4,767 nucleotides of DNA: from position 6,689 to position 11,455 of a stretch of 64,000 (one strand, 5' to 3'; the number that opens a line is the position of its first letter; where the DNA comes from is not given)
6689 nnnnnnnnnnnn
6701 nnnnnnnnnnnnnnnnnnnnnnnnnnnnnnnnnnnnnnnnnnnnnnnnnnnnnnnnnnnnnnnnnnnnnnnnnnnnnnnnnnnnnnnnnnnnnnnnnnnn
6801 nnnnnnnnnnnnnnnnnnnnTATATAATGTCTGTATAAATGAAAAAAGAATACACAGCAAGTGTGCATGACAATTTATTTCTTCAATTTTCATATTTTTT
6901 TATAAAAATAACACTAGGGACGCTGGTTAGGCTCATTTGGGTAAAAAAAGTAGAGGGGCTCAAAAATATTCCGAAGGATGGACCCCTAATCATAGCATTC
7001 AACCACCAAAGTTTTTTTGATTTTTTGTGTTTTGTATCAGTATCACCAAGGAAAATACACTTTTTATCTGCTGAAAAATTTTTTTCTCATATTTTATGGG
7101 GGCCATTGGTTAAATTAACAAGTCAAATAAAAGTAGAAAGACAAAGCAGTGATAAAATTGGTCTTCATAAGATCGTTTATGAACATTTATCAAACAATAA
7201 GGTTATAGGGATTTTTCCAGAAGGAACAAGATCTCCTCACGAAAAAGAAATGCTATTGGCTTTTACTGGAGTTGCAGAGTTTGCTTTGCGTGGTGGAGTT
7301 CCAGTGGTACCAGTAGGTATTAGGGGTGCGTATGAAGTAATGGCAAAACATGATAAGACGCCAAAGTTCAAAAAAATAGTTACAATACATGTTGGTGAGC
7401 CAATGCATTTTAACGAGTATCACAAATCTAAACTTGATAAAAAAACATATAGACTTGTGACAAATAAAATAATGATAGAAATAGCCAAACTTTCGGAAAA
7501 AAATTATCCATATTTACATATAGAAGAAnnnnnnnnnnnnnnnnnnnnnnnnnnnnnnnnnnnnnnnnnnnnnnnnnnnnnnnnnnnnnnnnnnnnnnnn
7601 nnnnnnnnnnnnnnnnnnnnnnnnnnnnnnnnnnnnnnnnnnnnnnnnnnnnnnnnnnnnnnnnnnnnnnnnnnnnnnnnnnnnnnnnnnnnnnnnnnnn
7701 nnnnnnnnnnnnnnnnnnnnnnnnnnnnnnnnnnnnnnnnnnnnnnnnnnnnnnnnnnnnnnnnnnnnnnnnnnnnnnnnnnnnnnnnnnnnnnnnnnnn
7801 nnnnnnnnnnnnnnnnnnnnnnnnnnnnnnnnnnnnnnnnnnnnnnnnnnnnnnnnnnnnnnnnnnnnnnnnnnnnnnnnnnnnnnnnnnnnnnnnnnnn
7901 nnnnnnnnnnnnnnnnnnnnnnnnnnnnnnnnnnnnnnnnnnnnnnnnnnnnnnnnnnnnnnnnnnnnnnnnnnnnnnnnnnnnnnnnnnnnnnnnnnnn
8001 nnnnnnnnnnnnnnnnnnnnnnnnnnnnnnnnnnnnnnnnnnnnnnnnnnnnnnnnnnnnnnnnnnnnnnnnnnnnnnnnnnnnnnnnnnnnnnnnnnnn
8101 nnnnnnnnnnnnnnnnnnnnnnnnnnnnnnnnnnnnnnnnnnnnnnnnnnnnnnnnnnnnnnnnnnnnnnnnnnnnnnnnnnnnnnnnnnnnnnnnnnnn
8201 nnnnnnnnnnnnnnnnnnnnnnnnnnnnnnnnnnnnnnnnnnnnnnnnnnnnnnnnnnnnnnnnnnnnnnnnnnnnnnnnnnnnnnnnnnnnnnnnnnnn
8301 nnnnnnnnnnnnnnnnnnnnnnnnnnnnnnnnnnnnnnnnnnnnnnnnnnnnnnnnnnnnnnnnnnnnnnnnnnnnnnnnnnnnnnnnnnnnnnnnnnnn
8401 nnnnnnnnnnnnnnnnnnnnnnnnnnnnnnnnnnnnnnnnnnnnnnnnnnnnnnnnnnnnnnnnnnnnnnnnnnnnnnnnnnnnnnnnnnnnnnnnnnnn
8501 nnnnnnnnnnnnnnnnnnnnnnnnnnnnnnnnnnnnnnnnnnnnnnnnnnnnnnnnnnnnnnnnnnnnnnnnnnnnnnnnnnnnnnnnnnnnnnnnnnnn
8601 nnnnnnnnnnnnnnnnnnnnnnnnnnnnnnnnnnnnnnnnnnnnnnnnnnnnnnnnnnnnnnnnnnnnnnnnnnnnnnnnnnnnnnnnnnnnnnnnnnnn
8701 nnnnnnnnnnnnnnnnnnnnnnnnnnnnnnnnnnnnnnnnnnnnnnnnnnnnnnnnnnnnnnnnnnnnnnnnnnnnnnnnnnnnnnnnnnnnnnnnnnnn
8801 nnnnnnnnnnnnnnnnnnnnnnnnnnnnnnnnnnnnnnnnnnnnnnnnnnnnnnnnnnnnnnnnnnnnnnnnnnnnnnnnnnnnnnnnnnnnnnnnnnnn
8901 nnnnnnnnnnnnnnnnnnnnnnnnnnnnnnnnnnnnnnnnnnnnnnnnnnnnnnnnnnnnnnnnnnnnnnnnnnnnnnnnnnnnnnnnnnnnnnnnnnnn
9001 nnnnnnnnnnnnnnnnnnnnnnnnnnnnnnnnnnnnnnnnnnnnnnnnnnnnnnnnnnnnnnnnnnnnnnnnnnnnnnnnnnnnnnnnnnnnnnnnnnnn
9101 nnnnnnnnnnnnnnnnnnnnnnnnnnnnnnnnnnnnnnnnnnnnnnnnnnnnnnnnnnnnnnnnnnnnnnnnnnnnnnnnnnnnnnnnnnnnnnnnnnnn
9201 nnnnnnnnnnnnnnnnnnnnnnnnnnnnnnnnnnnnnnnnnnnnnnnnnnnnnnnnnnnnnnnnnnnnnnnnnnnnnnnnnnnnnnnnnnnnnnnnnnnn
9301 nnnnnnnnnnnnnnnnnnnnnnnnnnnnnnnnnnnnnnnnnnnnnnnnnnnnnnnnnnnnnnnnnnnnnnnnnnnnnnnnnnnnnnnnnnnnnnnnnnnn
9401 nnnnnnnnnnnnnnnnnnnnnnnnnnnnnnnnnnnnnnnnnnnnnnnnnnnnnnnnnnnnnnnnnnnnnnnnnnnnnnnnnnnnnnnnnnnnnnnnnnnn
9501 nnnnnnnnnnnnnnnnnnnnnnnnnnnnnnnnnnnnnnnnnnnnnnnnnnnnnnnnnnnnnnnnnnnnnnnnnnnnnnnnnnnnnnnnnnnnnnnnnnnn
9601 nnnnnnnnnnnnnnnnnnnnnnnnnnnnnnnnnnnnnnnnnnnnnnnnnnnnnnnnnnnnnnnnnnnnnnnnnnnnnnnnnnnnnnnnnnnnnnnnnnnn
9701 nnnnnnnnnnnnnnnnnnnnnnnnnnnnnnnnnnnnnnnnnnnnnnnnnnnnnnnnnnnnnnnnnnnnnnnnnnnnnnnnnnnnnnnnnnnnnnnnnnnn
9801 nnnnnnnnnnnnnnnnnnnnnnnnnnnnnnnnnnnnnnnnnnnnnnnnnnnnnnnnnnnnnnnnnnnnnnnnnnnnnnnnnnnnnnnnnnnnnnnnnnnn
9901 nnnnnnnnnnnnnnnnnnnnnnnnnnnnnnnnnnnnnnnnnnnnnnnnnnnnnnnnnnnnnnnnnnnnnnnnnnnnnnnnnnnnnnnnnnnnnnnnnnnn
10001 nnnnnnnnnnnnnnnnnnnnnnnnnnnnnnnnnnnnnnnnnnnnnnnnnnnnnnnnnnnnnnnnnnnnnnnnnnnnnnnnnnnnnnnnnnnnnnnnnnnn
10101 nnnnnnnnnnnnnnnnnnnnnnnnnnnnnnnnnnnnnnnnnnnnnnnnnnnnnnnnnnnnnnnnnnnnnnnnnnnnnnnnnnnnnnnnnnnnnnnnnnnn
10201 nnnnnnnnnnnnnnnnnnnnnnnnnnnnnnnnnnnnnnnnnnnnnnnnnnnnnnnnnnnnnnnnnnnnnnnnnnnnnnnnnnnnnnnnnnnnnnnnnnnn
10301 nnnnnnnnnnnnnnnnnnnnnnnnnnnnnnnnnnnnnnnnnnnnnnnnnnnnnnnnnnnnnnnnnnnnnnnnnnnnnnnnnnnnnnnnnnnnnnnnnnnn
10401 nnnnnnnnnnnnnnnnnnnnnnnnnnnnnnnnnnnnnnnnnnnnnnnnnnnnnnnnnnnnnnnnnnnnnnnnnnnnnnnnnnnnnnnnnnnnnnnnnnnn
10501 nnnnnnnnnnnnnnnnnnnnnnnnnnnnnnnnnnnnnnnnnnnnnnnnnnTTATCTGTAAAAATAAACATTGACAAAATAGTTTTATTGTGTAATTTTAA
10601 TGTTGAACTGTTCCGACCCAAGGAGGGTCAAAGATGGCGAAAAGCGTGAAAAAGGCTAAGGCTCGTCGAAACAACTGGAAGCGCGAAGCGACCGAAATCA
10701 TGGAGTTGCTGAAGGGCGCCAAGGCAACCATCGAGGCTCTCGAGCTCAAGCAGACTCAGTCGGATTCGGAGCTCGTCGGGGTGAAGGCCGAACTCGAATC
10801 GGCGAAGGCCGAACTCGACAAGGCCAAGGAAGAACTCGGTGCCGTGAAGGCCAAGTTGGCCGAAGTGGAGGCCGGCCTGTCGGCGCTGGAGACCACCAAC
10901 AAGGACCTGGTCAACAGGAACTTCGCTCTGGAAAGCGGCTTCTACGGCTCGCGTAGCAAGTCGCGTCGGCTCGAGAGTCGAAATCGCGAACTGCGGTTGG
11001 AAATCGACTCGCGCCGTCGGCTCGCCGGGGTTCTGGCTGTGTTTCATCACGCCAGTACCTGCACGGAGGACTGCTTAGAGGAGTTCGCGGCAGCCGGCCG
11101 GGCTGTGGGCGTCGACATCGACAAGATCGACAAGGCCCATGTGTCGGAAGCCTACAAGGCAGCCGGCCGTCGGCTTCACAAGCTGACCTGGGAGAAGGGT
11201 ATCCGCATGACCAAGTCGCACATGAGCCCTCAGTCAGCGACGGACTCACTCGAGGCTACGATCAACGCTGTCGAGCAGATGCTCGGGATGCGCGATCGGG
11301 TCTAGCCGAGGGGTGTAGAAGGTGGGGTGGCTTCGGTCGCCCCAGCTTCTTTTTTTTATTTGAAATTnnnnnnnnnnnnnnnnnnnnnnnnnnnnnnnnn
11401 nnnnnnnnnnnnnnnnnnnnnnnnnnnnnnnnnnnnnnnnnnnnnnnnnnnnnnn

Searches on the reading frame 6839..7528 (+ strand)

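Call 82: search_protein_families(library=ncbifam, proteins=[window:6839-7528:+], max_evalue=0.1)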
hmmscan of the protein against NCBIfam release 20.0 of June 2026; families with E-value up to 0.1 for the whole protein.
window:6839-7528:+ (230 aa): 10 families
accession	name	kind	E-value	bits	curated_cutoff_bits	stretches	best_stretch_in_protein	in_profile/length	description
TIGR00530.1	AGP_acyltrn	subfamily_domain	7.5e-22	77.5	102.95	1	39-161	7-129/130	1-acylglycerol-3-phosphate O-acyltransferase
NF006386.0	PRK08633.1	equivalog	2.7e-20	71.8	1221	1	16-204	409-600/1147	acyl-[ACP]--phospholipid O-acyltransferase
NF005291.0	PRK06814.1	equivalog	3e-12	45.3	1349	1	23-212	428-615/1140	acyl-[ACP]--phospholipid O-acyltransferase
NF052553.1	LyOrLpactfOlsABRUA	equivalog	1.2e-07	31.1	300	1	42-150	59-168/263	lyso-ornithine lipid O-acyltransferase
NF011593.0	PRK15018.1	equivalog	6.2e-07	29.4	501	1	47-200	64-215/245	1-acylglycerol-3-phosphate O-acyltransferase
NF005959.0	PRK08043.1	equivalog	0.0001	20.7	886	1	26-165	6-141/719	bifunctional acyl-ACP--phospholipid O-acyltransferase/long-chain-fatty-acid--ACP ligase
NF052615.1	orn_lipid_OlsF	equivalog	0.00013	20.7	620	1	39-164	71-199/570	bifunctional ornithine lipid synthase OlsF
NF052552.1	LyOrLpactfOlsARHOCB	equivalog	0.0017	17.4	300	1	49-134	87-170/271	lyso-ornithine lipid O-acyltransferase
NF058536.1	LPAAT_acyl_YihG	equivalog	0.0037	16.6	260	1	36-91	70-124/290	1-acylglycerol-3-phosphate O-acyltransferase, YihG family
NF010621.0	PRK14014.1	domain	0.0059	15.7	186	1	34-91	75-129/301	acetyltransferase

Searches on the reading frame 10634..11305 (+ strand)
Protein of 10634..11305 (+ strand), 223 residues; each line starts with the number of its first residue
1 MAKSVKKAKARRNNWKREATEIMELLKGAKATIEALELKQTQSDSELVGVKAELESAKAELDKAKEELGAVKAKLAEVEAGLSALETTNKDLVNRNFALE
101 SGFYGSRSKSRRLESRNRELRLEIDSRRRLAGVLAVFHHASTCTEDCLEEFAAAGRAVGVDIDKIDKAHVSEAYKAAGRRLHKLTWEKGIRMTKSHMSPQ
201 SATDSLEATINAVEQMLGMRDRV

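Call 17: search_protein_families(library=pfam, proteins=[window:10634-11305:+], max_evalue=1)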
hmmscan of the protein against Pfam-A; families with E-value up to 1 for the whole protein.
window:10634-11305:+ (223 aa): 26 families (the best 25 are shown)
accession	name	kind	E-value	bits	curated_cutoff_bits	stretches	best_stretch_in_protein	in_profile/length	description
PF00261.25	Tropomyosin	-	0.002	18.1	38.6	1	7-98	3-94/242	Tropomyosin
PF05911.16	FPP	-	0.004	15.9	40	1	37-132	691-786/871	Filament-like plant protein, long coiled-coil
PF06160.17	EzrA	-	0.0051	15.6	39.6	1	39-167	345-472/557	Septation ring formation regulator, EzrA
PF16515.11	HIP1_clath_bdg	-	0.0054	17.5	28.8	1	2-90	12-97/99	Clathrin-binding domain of Huntingtin-interacting protein 1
PF12777.12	MT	-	0.0074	15.8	24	1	52-87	221-256/344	Microtubule-binding stalk of dynein motor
PF10473.14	CENP-F_leu_zip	-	0.0075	16.8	34.5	1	19-92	5-85/140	Leucine-rich repeats of kinetochore protein Cenp-F/LEK1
PF23991.1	DUF7310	-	0.0097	16.8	40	1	32-86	4-57/83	Coiled-coil region of unknown function (DUF7310)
PF09762.14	CCDC93_CC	-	0.013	15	30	1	16-95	123-200/429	CCDC93 coiled-coil domain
PF08432.15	Vfa1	-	0.037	14.8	27.3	1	12-119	57-163/179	AAA-ATPase Vps4-associated protein 1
PF25541.1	TBCA_PH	-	0.077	13.1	27.8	1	23-80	49-106/139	PH domain-containing proteins, TBCA domain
PF25762.1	HAUS1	-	0.078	13.2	40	0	7-89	111-193/236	HAUS augmin-like complex subunit 1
PF17675.6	APG6_N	-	0.079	13.8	45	1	11-92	17-100/132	Apg6 coiled-coil region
PF11559.13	ADIP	-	0.083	13.4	34.3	0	34-93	55-114/151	Afadin- and alpha -actinin-Binding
PF11932.13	DUF3450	-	0.084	12.6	32.6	1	13-91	19-97/241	Protein of unknown function (DUF3450)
PF05278.17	PEARLI-4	-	0.091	12.8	29.9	1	21-94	142-214/234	Arabidopsis phospholipase-like protein (PEARLI 4)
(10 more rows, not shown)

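Call 18: search_protein_families(library=phrogs, proteins=[window:10634-11305:+], max_evalue=1)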
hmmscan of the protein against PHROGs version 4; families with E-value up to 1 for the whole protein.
window:10634-11305:+ (223 aa): 24 families
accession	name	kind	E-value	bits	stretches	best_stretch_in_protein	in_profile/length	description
phrog_24403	-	unknown function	0.00048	21.5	1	15-63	57-106/109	-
phrog_4704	-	tail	0.0031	17.2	1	3-156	24-109/625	tail length tape measure protein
phrog_5553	-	unknown function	0.0049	18.1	1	22-78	12-68/114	-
phrog_77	-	DNA, RNA and nucleotide metabolism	0.0095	15.4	1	11-126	479-750/967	SbcC-like subunit of palindrome specific endonuclease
phrog_167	-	tail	0.016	13.9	1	7-181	78-213/1555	tail length tape measure protein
phrog_4780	-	unknown function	0.021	15.4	1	20-95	126-201/275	-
phrog_1847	-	unknown function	0.054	13.4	1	11-103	258-351/474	-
phrog_7599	-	unknown function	0.062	14.8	0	56-94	11-49/95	-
phrog_1535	-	tail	0.062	12.4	1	4-99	73-179/1152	tail length tape measure protein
phrog_1775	-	head and packaging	0.063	11.7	1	16-138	518-619/1609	minor head protein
phrog_12313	-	unknown function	0.082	14.4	1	6-44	115-153/187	-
phrog_19577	-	head and packaging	0.14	12.3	1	26-87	67-128/378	minor head protein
phrog_19849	-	unknown function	0.18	13.3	1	39-91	8-57/99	-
phrog_5328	-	unknown function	0.23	12.9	1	44-124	8-88/101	-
phrog_434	-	DNA, RNA and nucleotide metabolism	0.23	11.6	1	19-84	238-304/372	RecE-like recombination exonuclease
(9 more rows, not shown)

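Call 70: find_related_loci(query=window:10634-11302:+, collection=viral_contigs, flank=5000)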
Query window:10634-11302:+ (223 aa) in viral_contigs; peptide patterns used: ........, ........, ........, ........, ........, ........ (x = any residue, [..] = any of these).
44 stretches matched a pattern, but none encodes a relative of the query by tblastn (E <= 1e-3).

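Call 106: search_dna_similar(query=window:10634-11302:+, collection=phages, mode=protein, max_evalue=0.001, max_rows=8)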
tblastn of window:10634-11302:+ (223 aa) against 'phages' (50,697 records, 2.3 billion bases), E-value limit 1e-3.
No match.
